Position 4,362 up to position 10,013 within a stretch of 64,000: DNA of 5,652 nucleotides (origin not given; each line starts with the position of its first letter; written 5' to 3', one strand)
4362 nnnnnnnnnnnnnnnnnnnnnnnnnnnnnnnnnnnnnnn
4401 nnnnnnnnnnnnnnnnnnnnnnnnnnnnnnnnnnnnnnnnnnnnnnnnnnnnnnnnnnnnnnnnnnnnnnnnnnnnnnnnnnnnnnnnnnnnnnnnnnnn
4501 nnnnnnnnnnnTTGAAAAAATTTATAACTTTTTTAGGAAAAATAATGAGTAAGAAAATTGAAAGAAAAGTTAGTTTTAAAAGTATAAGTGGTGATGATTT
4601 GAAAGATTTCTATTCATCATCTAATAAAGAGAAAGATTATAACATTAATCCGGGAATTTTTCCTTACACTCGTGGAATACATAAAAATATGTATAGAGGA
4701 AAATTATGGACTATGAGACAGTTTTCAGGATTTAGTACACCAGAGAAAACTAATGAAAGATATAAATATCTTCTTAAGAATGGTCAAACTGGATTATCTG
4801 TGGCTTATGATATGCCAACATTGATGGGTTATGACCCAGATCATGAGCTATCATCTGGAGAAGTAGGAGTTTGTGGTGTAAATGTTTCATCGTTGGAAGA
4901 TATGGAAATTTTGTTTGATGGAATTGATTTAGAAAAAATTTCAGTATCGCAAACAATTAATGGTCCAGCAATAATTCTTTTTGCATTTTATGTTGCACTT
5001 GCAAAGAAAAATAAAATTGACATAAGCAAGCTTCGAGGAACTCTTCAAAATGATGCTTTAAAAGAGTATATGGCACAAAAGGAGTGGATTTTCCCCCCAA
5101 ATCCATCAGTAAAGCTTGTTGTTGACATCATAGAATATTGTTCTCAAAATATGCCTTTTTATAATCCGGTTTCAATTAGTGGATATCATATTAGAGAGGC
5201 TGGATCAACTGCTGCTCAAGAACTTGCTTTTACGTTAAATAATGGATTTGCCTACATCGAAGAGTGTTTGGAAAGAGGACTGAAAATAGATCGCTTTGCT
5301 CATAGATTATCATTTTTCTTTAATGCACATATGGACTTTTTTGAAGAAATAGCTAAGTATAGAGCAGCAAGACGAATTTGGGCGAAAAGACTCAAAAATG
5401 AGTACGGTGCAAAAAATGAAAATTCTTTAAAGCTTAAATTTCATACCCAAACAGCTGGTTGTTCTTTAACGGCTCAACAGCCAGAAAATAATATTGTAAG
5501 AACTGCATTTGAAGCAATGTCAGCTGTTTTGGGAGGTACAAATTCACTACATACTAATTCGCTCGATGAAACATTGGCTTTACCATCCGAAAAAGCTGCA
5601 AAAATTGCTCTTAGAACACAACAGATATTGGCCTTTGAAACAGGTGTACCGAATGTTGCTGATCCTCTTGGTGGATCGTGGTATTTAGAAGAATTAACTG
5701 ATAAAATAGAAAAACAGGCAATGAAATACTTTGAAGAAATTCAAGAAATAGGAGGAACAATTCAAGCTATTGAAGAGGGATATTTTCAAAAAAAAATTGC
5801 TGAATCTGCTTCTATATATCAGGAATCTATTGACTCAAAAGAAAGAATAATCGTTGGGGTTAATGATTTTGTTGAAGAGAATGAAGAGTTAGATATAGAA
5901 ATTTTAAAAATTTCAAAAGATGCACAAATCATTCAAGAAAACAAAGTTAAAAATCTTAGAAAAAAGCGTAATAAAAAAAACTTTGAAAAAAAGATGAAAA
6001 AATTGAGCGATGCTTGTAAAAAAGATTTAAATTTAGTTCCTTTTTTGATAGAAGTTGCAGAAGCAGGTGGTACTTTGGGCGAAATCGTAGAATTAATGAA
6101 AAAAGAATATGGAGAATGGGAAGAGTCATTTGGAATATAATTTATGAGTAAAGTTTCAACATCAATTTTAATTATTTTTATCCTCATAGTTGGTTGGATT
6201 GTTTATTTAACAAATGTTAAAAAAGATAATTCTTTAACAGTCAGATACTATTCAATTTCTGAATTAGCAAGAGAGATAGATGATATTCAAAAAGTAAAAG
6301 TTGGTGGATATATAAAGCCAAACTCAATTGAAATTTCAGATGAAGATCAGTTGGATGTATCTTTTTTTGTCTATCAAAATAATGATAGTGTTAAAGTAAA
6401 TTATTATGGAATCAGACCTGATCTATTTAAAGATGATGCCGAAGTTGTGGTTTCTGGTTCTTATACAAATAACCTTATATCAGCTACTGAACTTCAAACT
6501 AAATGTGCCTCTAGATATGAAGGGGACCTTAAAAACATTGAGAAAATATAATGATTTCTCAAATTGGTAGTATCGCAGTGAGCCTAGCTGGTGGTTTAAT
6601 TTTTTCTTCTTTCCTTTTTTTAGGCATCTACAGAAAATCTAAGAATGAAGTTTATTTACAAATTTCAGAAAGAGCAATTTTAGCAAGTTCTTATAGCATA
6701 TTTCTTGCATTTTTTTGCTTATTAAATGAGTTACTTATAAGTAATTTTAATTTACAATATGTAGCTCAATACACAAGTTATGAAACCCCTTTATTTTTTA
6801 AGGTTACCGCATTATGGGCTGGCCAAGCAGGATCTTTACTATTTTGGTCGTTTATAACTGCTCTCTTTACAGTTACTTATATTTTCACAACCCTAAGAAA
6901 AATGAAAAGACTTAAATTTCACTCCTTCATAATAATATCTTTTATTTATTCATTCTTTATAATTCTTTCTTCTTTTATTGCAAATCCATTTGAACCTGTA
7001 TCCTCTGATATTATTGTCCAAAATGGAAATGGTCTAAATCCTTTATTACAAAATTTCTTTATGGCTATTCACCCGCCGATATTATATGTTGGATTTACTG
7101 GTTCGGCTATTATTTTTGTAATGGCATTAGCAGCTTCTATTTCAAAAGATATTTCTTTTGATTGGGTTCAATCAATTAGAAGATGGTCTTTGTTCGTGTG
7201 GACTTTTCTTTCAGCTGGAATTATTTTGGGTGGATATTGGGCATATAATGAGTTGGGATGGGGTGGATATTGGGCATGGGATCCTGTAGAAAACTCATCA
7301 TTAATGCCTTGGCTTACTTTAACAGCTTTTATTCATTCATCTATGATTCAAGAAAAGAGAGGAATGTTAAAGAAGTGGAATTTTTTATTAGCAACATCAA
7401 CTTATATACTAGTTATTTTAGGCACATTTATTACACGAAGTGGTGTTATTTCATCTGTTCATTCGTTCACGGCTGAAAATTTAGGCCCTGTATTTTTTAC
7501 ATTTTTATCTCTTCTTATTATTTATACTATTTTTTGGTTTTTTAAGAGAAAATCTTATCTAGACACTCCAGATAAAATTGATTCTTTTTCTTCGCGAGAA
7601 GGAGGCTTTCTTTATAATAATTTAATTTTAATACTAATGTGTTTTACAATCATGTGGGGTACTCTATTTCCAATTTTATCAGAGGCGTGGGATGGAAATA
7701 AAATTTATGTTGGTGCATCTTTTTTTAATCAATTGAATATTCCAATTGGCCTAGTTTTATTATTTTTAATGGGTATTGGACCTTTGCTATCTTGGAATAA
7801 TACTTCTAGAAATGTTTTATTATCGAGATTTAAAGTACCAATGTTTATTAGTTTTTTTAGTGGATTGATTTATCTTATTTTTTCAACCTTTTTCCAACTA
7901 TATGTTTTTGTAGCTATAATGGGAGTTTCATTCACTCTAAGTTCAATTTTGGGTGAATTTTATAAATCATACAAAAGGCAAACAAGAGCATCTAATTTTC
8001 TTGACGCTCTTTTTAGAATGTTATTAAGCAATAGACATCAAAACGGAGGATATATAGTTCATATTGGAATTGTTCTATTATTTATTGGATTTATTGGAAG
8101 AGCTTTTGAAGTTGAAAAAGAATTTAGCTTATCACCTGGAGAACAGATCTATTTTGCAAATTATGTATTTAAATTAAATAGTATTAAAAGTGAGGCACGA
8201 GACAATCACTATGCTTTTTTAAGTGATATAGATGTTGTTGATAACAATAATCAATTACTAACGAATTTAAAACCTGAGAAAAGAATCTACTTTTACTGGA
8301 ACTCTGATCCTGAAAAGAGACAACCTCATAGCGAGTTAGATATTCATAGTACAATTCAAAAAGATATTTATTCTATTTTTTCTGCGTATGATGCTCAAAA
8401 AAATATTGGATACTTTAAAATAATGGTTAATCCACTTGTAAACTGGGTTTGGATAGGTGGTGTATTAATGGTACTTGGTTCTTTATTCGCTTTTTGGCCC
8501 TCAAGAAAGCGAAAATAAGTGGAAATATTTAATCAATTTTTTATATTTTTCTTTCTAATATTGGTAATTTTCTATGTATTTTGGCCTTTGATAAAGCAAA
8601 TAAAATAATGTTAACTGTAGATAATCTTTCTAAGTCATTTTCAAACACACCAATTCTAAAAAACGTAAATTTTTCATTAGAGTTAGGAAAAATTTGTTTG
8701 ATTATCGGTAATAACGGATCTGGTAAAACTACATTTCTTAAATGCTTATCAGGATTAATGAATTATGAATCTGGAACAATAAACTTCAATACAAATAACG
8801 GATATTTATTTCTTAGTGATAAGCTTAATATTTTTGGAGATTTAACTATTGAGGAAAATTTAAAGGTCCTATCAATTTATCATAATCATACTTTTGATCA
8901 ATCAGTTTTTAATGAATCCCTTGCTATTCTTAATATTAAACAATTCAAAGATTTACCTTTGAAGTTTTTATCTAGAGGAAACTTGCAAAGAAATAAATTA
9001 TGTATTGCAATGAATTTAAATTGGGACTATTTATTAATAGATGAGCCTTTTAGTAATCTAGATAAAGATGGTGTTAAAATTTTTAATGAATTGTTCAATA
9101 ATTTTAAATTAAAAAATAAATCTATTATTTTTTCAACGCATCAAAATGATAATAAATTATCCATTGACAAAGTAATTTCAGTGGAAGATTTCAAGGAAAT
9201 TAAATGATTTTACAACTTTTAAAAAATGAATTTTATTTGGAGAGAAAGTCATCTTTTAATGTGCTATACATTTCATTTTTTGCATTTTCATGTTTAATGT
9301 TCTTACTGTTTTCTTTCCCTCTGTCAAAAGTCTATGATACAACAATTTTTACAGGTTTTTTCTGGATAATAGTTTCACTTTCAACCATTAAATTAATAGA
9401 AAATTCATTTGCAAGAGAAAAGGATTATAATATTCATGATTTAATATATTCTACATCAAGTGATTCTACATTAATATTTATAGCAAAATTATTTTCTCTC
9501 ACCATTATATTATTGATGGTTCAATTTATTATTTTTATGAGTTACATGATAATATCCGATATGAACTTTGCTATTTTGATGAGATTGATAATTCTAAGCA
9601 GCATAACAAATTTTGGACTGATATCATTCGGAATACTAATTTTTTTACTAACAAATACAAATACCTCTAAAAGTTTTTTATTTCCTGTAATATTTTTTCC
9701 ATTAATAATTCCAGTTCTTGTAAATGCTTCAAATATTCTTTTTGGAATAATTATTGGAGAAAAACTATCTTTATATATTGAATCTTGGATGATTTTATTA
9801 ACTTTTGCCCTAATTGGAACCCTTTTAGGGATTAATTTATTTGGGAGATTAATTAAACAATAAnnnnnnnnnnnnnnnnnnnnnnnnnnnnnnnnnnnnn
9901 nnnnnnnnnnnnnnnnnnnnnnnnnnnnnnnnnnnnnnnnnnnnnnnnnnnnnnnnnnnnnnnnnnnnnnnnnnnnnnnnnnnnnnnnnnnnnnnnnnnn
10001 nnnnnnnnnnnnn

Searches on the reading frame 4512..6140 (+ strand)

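Call 9: search_protein_families(library=pfam, proteins=[window:4512-6140:+])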
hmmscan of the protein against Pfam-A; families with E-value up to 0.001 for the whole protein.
window:4512-6140:+ (542 aa): 1 family
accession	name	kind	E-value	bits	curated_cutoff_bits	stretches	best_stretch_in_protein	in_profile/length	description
PF01642.28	MM_CoA_mutase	-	9.2e-214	711.2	22.1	1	26-534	4-512/512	Methylmalonyl-CoA mutase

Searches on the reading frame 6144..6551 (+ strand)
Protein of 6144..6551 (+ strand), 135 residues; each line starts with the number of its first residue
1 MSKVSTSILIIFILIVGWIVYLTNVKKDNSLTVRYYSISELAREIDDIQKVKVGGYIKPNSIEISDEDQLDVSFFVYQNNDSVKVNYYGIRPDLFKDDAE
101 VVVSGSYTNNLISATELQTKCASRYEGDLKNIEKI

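Call 9: search_protein_families(library=pfam, proteins=[window:6144-6551:+])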
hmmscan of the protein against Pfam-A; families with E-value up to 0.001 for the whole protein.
window:6144-6551:+ (135 aa): 1 family
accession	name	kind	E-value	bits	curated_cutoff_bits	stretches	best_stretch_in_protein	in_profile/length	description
PF03100.22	CcmE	-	8.4e-21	74.6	24.6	1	34-126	3-97/99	CcmE domain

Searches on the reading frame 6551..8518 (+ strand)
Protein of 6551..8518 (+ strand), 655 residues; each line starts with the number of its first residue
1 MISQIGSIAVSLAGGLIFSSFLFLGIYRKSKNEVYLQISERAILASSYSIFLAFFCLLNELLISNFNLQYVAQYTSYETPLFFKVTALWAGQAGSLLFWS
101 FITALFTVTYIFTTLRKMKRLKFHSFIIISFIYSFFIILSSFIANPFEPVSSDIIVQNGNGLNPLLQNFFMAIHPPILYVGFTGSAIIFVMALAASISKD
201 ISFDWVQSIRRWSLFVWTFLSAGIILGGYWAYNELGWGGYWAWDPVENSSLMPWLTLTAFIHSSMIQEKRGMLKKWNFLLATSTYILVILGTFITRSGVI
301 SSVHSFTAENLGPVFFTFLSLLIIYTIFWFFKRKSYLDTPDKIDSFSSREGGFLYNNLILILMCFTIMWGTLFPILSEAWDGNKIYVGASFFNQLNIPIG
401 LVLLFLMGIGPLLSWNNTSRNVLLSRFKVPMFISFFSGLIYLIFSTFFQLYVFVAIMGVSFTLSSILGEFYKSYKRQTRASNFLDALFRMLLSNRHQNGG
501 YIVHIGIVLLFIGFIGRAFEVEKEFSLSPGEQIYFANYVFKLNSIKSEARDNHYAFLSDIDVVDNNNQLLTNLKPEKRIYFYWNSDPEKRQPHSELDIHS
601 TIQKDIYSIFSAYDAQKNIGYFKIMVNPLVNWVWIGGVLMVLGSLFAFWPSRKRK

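Call 9: search_protein_families(library=pfam, proteins=[window:6551-8518:+])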
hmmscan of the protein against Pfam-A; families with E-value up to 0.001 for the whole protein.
window:6551-8518:+ (655 aa): 2 families
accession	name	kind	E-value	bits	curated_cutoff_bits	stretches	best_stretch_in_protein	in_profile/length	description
PF16327.10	CcmF_C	-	4.2e-56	191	28.7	1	318-648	3-320/323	Cytochrome c-type biogenesis protein CcmF C-terminal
PF01578.25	Cytochrom_C_asm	-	2.9e-31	109.2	29.9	1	89-297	1-206/212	Cytochrome C assembly protein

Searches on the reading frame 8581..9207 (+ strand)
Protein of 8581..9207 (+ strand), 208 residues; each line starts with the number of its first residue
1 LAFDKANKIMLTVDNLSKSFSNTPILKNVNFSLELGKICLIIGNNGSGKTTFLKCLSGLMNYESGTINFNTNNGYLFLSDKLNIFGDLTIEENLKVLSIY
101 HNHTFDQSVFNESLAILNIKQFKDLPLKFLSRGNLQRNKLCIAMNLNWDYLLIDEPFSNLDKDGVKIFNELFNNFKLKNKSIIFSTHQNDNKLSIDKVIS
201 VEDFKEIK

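Call 9: search_protein_families(library=pfam, proteins=[window:8581-9207:+])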
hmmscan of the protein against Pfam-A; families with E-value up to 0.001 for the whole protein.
window:8581-9207:+ (208 aa): 6 families
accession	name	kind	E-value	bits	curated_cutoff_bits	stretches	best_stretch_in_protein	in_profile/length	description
PF00005.33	ABC_tran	-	1.1e-20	75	25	1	26-157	1-136/137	ABC transporter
PF13304.12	AAA_21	-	2.9e-08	34.6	27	1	41-63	4-29/304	AAA domain, putative AbiEii toxin, Type IV TA system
PF13555.12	AAA_29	-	2.6e-05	24.3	27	1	32-71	18-56/61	P-loop containing region of AAA domain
PF13476.12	AAA_23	-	0.00035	21.7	27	1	28-143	12-87/201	AAA domain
PF13166.12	AAA_13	-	0.00039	19.7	36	1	31-95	11-76/713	AAA domain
PF20720.3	nSTAND3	-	0.00066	19.8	27.2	0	20-56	1-37/155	Novel STAND NTPase 3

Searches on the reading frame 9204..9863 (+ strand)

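Call 9: search_protein_families(library=pfam, proteins=[window:9204-9863:+])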
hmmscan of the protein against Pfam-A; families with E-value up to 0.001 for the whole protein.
window:9204-9863:+ (219 aa): 1 family
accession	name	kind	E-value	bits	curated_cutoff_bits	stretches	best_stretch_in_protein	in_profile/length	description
PF03379.19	CcmB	-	1.1e-05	25.4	24.9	1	3-207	2-202/215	CcmB protein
